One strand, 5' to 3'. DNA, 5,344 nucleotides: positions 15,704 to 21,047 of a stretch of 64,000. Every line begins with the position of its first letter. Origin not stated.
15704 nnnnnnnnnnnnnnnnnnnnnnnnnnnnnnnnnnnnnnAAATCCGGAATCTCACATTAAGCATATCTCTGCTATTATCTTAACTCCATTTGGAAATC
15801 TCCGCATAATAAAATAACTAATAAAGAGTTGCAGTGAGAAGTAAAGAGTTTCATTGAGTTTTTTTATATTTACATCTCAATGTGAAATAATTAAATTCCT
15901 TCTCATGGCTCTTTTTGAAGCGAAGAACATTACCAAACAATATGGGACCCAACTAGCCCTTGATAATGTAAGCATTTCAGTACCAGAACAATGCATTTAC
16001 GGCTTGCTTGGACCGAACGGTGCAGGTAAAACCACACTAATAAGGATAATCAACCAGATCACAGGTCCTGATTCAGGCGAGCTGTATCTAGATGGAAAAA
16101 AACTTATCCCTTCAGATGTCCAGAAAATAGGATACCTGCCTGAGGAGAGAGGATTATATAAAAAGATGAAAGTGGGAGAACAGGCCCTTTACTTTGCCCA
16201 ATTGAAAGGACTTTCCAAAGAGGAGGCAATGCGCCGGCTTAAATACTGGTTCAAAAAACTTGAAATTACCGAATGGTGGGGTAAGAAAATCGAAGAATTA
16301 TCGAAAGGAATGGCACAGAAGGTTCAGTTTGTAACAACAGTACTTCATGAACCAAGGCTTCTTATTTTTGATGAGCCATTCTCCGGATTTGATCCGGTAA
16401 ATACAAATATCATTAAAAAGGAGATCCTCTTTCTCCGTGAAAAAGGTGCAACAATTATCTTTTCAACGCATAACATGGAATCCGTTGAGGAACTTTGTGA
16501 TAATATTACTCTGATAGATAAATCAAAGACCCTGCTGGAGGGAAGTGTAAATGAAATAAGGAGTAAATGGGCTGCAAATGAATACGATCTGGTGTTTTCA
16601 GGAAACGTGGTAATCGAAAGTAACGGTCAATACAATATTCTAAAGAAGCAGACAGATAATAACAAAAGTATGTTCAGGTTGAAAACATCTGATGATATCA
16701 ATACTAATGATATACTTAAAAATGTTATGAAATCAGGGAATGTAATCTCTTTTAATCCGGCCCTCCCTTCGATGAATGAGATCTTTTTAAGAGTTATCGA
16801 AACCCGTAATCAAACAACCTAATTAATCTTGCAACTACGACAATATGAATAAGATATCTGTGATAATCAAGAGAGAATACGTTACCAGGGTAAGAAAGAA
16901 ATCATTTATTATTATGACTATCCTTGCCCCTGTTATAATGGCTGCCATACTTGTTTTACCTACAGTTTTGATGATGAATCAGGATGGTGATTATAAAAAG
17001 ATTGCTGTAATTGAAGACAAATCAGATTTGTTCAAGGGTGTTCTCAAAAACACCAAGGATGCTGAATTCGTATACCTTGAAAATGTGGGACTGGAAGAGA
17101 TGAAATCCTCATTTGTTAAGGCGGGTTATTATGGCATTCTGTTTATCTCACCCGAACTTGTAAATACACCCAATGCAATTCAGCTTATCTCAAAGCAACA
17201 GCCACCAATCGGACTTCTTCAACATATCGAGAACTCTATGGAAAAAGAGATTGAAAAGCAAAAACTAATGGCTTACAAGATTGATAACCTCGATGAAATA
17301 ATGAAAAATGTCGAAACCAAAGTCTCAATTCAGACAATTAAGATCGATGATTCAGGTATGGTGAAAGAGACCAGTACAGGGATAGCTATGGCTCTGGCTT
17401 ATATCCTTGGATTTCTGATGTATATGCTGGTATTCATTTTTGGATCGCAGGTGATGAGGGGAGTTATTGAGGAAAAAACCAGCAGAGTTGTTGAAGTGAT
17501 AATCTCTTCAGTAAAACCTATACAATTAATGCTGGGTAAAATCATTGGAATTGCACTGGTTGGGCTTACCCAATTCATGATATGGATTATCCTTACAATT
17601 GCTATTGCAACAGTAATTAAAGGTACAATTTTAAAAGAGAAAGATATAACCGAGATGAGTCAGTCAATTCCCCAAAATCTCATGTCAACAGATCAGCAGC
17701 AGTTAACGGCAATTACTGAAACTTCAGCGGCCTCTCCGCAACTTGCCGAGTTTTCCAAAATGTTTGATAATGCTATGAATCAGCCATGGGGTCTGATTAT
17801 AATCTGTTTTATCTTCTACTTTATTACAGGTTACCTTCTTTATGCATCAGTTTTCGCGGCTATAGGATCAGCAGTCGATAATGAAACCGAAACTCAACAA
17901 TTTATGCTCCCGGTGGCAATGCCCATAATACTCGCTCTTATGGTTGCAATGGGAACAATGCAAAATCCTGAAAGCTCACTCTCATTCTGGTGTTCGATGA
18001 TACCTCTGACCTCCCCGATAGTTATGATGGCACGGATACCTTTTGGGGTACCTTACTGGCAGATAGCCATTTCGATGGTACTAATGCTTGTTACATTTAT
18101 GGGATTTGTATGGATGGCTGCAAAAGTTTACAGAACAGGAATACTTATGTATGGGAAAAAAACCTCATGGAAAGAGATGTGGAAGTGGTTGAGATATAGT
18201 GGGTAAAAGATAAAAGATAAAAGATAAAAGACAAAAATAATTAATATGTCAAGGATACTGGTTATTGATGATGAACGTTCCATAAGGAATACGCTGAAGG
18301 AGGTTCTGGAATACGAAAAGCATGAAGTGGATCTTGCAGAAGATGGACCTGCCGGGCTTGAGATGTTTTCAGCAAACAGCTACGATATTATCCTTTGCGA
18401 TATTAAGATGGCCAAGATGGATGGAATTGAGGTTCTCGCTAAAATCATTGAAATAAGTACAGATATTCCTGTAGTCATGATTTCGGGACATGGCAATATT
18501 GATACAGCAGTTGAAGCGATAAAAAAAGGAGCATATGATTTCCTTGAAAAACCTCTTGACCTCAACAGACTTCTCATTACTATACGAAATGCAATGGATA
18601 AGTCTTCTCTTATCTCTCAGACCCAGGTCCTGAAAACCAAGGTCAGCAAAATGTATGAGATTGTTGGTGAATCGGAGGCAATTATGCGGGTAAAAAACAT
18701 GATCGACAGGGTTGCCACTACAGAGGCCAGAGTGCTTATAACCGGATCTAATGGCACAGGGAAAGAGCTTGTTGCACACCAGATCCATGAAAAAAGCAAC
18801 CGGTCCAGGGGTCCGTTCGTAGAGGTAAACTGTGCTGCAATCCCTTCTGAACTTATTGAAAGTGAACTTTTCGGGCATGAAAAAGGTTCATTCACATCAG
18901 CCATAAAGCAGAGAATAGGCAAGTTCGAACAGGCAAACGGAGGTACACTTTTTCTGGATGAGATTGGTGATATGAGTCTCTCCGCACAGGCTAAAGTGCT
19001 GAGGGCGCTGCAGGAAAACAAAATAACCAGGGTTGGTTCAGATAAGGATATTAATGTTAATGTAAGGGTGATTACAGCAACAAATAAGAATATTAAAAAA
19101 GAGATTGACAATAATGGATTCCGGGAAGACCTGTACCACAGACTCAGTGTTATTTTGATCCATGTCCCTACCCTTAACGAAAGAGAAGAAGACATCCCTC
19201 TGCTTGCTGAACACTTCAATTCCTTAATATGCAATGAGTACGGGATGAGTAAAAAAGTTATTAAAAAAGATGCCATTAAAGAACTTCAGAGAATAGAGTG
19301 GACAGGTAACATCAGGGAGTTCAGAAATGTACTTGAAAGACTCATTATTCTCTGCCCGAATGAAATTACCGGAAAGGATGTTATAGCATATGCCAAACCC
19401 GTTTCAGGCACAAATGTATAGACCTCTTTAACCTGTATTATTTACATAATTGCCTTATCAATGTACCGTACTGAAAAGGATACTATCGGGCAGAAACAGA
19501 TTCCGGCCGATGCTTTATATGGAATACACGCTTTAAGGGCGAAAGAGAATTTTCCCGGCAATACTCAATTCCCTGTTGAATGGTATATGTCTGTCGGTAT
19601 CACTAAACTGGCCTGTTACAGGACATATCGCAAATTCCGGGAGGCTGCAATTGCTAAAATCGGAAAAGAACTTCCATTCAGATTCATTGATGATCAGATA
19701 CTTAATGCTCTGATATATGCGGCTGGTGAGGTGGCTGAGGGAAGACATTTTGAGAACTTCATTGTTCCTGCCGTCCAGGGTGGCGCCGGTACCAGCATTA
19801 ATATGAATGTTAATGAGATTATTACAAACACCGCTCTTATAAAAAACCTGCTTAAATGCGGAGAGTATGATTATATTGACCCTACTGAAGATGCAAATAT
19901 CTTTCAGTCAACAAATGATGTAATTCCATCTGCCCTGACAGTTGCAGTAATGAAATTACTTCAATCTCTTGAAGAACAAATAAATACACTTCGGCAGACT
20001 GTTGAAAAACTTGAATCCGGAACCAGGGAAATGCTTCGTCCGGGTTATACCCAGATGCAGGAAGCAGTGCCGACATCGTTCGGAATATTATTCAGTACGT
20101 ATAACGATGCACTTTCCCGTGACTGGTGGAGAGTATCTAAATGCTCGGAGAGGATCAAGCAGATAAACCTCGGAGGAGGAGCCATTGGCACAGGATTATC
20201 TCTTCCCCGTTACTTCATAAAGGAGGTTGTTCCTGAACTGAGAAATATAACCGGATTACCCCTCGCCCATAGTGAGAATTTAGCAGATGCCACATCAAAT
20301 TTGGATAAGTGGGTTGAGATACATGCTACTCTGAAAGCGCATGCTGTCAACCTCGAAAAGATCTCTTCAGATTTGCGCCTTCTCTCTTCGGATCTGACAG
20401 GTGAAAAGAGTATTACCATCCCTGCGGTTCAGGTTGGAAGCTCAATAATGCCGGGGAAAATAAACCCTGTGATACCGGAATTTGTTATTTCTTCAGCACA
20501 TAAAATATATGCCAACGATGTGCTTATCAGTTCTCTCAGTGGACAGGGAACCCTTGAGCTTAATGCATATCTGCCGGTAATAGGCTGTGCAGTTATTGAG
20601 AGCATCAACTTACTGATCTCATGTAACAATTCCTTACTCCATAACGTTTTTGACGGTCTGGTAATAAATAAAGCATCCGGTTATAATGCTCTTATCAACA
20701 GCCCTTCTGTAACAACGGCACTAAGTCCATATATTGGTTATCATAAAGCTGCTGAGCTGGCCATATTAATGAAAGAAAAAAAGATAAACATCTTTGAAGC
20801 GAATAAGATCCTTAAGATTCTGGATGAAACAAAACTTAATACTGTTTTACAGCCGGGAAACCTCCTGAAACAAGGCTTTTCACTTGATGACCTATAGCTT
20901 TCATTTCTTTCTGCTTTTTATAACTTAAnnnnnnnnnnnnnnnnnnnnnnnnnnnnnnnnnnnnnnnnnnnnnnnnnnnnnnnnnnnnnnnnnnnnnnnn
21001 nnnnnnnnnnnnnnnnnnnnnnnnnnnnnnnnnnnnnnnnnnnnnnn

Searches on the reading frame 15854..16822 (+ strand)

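Call 44: search_protein_families(library=pfam, proteins=[window:15854-16822:+], max_evalue=0.0001)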
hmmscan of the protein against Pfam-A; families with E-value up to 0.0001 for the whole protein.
window:15854-16822:+ (322 aa): 3 families
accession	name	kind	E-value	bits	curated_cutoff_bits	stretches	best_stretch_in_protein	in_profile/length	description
PF00005.33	ABC_tran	-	6.3e-27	95.3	25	1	36-176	1-136/137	ABC transporter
PF13304.12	AAA_21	-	2.5e-13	51.2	27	1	147-210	236-302/304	AAA domain, putative AbiEii toxin, Type IV TA system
PF13732.12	DrrA1-3_C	-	4.1e-12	47.1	27.4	1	230-314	1-80/81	ATP-binding protein DrrA1-3-like, C-terminal domain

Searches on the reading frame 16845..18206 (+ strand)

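Call 44: search_protein_families(library=pfam, proteins=[window:16845-18206:+], max_evalue=0.0001)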
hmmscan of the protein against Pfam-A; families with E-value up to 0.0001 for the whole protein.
window:16845-18206:+ (453 aa): 1 family
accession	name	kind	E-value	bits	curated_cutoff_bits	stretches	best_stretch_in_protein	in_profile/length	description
PF12698.13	ABC2_membrane_3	-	2.7e-56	191.6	31.6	1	19-426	1-346/347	ABC-2 family transporter protein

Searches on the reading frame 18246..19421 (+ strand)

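Call 44: search_protein_families(library=pfam, proteins=[window:18246-19421:+], max_evalue=0.0001)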
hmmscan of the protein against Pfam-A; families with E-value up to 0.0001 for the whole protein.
window:18246-19421:+ (391 aa): 6 families
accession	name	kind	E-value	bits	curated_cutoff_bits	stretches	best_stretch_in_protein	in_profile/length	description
PF00158.32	Sigma54_activat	-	4.6e-71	238.4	20.2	1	139-305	1-167/168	Sigma-54 interaction domain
PF00072.30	Response_reg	-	1e-30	106.6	30.2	1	4-113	1-110/111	Response regulator receiver domain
PF14532.12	Sigma54_activ_2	-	1.9e-24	86.9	25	1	140-310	1-138/138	Sigma-54 interaction domain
PF25601.1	AAA_lid_14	-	6e-19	68.1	27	1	312-375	2-66/87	AAA+ ATPase lid domain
PF00004.35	AAA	-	1e-07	32.9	21.2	1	163-289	1-116/131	ATPase family associated with various cellular activities (AAA)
PF07728.20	AAA_5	-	4.2e-07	30.5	22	1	163-283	2-125/139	AAA domain (dynein-related subfamily)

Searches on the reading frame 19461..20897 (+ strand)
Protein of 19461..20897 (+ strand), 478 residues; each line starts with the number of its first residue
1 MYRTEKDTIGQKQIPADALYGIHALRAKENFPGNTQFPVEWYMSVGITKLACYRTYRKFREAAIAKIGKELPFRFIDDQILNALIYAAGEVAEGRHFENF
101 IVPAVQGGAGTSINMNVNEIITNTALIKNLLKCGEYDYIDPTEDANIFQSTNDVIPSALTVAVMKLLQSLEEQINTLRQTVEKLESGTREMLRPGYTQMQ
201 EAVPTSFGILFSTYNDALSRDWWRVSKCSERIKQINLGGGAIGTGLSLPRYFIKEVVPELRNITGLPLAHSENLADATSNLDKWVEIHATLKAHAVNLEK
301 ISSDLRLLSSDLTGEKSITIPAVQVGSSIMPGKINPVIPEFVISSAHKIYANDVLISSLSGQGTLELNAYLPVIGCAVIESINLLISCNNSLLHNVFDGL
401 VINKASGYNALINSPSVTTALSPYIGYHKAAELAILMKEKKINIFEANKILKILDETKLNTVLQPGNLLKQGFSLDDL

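Call 44: search_protein_families(library=pfam, proteins=[window:19461-20897:+], max_evalue=0.0001)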
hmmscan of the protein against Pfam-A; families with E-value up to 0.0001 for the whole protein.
window:19461-20897:+ (478 aa): 2 families
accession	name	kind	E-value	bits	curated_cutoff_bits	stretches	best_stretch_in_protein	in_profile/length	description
PF00206.25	Lyase_1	-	1.5e-58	199.1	27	1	10-349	1-310/312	Lyase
PF10415.14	FumaraseC_C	-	5.7e-10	39.9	32.5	1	419-469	3-53/54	Fumarase C C-terminus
